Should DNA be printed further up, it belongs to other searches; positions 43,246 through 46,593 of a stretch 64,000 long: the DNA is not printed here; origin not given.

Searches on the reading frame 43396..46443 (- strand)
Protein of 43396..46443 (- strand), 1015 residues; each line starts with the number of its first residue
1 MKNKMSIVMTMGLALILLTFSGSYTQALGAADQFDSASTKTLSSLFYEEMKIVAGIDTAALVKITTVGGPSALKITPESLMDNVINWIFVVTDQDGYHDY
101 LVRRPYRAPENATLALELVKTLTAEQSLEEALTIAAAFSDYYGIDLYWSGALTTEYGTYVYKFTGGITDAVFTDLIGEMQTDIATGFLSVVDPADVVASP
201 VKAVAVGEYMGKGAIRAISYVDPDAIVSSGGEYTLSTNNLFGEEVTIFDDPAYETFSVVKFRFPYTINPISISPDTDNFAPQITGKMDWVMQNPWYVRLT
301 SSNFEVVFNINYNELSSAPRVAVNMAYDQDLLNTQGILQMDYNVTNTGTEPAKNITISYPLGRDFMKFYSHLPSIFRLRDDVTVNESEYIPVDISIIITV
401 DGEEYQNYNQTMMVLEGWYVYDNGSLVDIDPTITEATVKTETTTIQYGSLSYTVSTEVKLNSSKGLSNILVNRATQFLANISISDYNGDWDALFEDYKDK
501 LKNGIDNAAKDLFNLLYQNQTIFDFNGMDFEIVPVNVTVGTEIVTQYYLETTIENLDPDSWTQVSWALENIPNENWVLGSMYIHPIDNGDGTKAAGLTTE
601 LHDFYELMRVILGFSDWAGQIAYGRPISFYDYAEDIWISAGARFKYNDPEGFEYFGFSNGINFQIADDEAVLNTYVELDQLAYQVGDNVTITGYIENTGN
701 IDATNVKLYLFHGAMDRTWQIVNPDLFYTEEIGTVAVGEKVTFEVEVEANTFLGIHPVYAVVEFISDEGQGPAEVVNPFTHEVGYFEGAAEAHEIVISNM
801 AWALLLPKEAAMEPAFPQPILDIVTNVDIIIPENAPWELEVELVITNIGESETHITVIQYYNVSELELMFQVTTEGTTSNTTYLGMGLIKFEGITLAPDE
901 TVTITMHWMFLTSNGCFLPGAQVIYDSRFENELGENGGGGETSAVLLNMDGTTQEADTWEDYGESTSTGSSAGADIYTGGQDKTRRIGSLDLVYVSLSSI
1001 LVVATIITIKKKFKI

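Call 38: search_protein_families(library=pfam, proteins=[window:43396-46443:-], max_evalue=0.001)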
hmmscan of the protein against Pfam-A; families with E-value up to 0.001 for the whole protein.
window:43396-46443:- (1015 aa): 2 families
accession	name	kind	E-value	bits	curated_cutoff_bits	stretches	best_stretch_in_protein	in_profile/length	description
PF07705.17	CARDB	-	0.00012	22.7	22.7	0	684-721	16-54/101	CARDB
PF22544.2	HYDIN_VesB_CFA65-like_Ig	-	0.00029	21.5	25.5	0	684-752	16-75/100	HYDIN/CFA65/VesB-like, Ig-like domain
